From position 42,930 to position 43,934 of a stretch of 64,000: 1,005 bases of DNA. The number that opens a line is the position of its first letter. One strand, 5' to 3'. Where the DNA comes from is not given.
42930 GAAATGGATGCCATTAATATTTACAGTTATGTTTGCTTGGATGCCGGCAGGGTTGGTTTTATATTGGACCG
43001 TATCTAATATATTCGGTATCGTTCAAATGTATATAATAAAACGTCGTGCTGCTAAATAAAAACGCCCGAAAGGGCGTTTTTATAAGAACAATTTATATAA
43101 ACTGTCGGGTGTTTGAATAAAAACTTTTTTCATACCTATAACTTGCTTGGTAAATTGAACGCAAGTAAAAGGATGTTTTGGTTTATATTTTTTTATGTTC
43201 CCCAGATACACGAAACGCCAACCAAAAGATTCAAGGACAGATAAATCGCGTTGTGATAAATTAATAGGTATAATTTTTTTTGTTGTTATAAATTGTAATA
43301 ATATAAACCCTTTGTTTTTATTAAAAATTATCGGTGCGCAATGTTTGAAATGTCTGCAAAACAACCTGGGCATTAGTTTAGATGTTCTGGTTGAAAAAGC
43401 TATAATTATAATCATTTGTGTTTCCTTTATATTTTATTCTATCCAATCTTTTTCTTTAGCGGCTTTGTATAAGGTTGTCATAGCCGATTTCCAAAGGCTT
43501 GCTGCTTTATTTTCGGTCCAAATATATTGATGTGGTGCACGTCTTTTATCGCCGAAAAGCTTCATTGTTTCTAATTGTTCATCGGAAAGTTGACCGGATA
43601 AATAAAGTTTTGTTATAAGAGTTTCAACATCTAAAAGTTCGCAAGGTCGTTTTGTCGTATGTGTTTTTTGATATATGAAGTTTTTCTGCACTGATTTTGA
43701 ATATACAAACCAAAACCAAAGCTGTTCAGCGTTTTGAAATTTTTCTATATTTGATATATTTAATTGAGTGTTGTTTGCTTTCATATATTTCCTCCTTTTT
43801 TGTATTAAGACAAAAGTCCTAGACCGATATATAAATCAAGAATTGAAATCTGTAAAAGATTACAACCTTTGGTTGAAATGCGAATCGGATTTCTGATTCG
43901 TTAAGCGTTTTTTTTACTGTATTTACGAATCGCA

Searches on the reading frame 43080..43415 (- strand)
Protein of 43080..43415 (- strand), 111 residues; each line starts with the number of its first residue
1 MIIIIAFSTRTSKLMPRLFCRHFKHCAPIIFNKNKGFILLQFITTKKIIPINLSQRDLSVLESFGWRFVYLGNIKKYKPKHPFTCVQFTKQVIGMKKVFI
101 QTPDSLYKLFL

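Call 4: search_protein_families(library=pfam, proteins=[window:43080-43415:-], max_evalue=1)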
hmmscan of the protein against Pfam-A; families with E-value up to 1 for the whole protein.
window:43080-43415:- (111 aa): 1 family
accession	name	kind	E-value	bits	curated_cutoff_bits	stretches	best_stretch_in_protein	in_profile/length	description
PF03855.18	M-factor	-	0.14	12.8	25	1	73-86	28-41/43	M-factor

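Call 5: search_protein_families(library=ncbifam, proteins=[window:43080-43415:-], max_evalue=1)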
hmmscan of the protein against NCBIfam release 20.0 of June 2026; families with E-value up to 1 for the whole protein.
window:43080-43415:- (111 aa): 1 family
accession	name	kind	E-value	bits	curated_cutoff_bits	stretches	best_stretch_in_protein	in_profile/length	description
NF011461.0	PRK14879.1-2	equivalog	0.15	11.8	372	1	9-51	50-93/225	Kae1-associated kinase Bud32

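Call 47: search_protein_families(library=phrogs, proteins=[window:43080-43415:-], max_evalue=0.1)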
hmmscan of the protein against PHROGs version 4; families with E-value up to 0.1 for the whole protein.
window:43080-43415:- (111 aa): 0 families

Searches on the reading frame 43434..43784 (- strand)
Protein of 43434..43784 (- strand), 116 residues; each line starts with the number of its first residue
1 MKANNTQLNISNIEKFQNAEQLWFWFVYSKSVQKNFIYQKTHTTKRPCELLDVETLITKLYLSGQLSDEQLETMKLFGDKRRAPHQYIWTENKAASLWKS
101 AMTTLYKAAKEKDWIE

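Call 4: search_protein_families(library=pfam, proteins=[window:43434-43784:-], max_evalue=1)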
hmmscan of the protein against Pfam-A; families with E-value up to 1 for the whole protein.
window:43434-43784:- (116 aa): 0 families

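Call 5: search_protein_families(library=ncbifam, proteins=[window:43434-43784:-], max_evalue=1)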
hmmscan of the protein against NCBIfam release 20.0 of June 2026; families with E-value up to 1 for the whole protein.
window:43434-43784:- (116 aa): 0 families

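Call 47: search_protein_families(library=phrogs, proteins=[window:43434-43784:-], max_evalue=0.1)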
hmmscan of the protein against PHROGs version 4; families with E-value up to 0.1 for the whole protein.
window:43434-43784:- (116 aa): 0 families

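Call 63: search_solved_structures(query=A3, max_evalue=10)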
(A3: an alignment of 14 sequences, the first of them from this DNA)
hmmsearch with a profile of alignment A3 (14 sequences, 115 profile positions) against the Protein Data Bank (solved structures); distinct sequences matched with E-value up to 10: 0.

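Call 64: search_protein_families(library=pfam, alignment_id=A3, max_evalue=1)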
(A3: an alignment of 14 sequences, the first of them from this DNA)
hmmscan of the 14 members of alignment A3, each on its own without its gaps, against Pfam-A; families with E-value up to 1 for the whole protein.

A. member 1, seq(116 aa): 0 families

B. families by the number of members that match (of 14 scanned): 4 families
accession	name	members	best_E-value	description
PF14673.11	DUF4459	3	0.025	Domain of unknown function (DUF4459)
PF12919.13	TcdA_TcdB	2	0.0014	TcdA/TcdB catalytic glycosyltransferase domain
PF07813.17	LTXXQ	2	0.024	LTXXQ motif family protein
PF19613.4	DUF6118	1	0.085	Family of unknown function (DUF6118)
